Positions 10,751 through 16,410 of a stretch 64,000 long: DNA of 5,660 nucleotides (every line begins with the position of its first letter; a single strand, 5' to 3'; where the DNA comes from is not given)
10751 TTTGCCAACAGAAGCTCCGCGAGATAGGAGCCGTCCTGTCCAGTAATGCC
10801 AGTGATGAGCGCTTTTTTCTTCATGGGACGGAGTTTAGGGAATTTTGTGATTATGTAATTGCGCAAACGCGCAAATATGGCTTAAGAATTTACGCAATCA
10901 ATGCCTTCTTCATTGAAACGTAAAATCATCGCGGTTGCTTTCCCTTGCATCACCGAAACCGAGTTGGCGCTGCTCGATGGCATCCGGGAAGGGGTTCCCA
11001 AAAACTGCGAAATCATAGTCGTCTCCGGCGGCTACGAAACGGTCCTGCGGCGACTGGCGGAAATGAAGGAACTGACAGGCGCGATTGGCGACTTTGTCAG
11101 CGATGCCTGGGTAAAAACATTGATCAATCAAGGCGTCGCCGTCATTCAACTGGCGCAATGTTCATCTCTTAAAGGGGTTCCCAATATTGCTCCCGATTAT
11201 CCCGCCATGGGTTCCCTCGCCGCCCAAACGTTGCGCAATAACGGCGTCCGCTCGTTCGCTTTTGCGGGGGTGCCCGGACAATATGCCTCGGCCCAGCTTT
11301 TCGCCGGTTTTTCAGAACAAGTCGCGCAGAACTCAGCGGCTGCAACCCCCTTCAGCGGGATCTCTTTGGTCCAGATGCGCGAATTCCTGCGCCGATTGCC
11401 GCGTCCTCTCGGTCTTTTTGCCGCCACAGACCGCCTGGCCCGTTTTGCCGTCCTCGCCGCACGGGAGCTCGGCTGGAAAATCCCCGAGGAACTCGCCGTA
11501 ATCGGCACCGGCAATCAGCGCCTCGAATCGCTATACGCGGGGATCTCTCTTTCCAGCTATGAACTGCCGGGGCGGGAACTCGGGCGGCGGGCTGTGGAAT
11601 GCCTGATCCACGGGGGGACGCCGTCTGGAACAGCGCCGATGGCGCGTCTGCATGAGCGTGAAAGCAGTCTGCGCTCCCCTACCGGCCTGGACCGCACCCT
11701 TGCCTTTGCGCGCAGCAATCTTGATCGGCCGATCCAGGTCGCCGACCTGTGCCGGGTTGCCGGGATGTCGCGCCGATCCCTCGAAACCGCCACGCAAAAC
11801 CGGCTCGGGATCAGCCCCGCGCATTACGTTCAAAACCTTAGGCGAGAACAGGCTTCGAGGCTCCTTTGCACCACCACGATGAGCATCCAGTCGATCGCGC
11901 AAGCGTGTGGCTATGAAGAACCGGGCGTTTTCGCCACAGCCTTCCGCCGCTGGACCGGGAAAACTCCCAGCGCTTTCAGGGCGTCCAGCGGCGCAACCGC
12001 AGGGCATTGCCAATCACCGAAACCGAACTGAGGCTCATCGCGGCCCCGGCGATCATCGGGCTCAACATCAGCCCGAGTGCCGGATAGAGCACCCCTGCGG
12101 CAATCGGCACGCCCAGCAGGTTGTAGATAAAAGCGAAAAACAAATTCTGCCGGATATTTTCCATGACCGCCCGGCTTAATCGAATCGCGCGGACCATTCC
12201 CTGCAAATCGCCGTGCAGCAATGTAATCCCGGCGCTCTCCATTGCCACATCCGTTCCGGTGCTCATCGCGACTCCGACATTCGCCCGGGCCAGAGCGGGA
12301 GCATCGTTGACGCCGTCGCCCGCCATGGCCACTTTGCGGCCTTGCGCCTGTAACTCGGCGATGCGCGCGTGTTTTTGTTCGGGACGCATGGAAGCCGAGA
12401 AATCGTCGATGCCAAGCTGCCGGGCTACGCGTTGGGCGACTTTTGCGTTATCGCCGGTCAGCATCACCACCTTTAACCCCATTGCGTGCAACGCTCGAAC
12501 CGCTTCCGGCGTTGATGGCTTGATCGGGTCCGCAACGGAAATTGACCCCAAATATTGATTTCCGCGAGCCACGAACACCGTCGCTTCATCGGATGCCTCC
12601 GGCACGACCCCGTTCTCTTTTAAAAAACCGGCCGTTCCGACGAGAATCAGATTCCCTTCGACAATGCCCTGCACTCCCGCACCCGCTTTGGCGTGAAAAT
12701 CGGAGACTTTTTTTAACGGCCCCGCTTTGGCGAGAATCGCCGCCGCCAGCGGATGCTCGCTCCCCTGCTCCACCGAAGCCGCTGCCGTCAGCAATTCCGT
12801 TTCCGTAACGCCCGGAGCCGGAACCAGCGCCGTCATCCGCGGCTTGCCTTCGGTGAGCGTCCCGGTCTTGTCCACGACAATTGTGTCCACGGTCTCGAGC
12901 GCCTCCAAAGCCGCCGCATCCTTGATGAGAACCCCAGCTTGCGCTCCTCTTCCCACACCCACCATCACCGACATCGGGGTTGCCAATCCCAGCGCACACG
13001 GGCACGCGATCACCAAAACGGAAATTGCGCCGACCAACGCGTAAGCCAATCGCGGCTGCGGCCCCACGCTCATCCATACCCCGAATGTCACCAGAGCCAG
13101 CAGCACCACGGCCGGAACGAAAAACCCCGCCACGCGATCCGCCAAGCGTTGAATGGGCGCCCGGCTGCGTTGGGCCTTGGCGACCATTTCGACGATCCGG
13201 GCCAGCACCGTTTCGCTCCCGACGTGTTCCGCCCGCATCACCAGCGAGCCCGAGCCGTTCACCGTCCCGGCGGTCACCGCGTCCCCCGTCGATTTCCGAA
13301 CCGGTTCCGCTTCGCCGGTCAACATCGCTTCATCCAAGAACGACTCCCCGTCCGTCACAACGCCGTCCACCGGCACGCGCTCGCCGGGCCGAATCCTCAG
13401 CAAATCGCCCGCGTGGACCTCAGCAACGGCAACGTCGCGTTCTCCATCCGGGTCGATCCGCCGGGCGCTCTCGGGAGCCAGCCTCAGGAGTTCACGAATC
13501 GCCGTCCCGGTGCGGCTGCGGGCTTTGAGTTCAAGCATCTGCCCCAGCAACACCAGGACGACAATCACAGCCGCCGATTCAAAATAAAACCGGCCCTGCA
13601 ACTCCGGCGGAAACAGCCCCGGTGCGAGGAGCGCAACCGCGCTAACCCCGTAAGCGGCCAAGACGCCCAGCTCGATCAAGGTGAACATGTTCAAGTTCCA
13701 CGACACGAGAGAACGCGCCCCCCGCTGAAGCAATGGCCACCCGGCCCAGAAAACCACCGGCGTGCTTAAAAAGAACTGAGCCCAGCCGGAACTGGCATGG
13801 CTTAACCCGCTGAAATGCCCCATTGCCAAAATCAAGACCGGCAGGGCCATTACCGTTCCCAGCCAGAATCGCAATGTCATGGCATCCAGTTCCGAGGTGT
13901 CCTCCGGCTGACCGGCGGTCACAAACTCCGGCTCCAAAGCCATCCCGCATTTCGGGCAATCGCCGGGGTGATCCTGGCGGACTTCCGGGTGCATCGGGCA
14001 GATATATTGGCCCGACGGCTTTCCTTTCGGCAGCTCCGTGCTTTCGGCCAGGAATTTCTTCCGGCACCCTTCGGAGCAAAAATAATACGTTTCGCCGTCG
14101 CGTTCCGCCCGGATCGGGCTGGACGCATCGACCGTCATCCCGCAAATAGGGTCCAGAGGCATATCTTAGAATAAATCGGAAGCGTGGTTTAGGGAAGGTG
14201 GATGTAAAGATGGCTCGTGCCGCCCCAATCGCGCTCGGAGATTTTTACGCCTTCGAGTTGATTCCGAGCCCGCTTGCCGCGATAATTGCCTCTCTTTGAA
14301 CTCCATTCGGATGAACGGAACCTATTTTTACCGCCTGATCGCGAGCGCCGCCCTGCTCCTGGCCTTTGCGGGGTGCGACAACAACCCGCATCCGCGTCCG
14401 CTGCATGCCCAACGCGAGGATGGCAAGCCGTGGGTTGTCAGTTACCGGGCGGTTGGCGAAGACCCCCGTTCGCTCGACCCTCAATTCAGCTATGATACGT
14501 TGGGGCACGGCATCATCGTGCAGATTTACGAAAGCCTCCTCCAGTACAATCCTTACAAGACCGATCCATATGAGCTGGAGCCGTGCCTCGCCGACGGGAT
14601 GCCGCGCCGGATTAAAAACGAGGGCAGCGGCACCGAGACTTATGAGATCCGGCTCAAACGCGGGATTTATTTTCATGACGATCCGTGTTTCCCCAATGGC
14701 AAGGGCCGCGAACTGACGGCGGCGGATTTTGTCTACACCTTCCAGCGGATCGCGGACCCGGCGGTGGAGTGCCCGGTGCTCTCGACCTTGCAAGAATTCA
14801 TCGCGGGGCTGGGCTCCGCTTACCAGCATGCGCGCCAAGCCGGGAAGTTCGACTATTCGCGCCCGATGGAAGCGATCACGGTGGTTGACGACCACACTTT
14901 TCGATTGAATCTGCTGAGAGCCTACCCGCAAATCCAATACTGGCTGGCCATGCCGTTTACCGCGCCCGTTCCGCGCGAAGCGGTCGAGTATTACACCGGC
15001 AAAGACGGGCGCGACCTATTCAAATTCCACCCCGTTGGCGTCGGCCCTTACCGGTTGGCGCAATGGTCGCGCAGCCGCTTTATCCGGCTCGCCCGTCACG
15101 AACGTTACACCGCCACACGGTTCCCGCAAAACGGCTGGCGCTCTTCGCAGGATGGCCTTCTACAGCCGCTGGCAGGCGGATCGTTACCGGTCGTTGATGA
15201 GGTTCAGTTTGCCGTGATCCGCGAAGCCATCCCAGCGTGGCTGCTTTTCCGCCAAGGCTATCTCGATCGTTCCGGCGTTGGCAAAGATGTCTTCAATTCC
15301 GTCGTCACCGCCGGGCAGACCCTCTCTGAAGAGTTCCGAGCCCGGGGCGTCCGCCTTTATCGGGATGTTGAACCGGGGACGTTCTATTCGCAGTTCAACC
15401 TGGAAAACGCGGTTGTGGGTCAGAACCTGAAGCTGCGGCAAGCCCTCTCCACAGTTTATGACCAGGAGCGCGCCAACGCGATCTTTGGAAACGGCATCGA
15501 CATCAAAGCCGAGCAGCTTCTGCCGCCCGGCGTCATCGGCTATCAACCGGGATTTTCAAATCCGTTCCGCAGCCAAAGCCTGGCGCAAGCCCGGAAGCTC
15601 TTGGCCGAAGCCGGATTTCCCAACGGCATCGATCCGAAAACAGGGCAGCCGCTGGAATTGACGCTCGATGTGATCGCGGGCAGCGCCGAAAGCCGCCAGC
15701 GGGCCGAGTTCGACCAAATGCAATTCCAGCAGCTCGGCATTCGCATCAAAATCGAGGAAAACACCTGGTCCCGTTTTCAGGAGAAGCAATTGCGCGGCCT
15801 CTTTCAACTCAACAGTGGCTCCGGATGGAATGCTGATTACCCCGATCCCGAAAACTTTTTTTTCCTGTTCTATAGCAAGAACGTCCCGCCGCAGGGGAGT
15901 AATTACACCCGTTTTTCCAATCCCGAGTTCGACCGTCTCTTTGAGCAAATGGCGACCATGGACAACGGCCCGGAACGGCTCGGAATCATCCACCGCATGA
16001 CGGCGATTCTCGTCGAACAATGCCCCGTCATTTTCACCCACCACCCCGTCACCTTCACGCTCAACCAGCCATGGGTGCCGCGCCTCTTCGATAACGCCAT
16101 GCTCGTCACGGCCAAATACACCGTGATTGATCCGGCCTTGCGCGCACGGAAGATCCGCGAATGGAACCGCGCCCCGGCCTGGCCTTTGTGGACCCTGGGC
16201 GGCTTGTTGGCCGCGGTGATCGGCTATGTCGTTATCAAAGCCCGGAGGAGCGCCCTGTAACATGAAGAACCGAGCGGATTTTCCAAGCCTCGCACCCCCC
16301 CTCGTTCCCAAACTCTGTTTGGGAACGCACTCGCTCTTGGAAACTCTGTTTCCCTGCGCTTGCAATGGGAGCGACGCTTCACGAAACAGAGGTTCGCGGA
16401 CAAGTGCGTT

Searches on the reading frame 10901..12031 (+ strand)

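Call 39: search_protein_families(library=pfam, proteins=[window:10901-12031:+], max_evalue=0.0001)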
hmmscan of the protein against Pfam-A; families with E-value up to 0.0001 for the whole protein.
window:10901-12031:+ (376 aa): 3 families
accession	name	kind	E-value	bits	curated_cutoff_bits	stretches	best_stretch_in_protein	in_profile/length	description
PF12833.13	HTH_18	-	1.6e-23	83.2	33.6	1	283-361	1-79/80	Helix-turn-helix domain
PF13377.12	Peripla_BP_3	-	7.3e-18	65.6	26.5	1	109-255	2-166/167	Periplasmic binding protein-like domain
PF00165.29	HTH_AraC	-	4.4e-15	55.8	26.6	1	323-360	2-41/42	Bacterial regulatory helix-turn-helix proteins, AraC family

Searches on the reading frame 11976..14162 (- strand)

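Call 39: search_protein_families(library=pfam, proteins=[window:11976-14162:-], max_evalue=0.0001)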
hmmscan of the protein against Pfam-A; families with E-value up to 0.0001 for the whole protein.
window:11976-14162:- (728 aa): 6 families
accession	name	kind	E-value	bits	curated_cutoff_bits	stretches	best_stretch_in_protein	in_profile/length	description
PF00122.25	E1-E2_ATPase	-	2.9e-58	196.8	28.1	1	228-408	2-180/181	E1-E2 ATPase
PF00702.32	Hydrolase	-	1e-36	127.6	26.4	1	425-628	1-191/191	haloacid dehalogenase-like hydrolase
PF19335.5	HMBD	-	2.1e-14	53.6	23.6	1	53-79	2-28/28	Heavy metal binding domain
PF04945.19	YHS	-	6.8e-10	39.2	30.3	1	4-40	3-39/47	YHS domain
PF08282.18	Hydrolase_3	-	1.6e-06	28.5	20.9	0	603-659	198-254/255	haloacid dehalogenase-like hydrolase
PF12710.13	HAD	-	8.9e-05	23.4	27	0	549-624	88-188/189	haloacid dehalogenase-like hydrolase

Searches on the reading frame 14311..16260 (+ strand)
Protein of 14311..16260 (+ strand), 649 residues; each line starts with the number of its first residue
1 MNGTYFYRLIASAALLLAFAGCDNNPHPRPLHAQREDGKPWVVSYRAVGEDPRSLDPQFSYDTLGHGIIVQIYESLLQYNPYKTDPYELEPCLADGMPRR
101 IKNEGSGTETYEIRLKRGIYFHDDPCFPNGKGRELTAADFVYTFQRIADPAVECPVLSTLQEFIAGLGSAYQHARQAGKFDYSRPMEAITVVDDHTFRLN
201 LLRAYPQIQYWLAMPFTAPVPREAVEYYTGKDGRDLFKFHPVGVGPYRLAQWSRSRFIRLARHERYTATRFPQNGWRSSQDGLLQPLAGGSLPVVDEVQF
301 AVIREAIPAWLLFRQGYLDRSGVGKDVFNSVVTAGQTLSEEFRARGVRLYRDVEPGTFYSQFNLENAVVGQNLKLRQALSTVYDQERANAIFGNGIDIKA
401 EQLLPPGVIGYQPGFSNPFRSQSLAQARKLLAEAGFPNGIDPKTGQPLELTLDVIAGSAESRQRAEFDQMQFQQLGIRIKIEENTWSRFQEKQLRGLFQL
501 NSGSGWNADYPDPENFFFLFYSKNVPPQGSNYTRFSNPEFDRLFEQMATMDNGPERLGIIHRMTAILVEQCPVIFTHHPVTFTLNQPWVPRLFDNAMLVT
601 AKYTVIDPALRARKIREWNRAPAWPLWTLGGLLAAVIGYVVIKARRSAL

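Call 39: search_protein_families(library=pfam, proteins=[window:14311-16260:+], max_evalue=0.0001)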
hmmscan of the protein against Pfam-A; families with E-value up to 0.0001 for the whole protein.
window:14311-16260:+ (649 aa): 1 family
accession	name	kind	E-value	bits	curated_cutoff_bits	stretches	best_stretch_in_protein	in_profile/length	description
PF00496.27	SBP_bac_5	-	7.1e-58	196.9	32.4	1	106-524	14-364/368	Bacterial extracellular solute-binding proteins, family 5 Middle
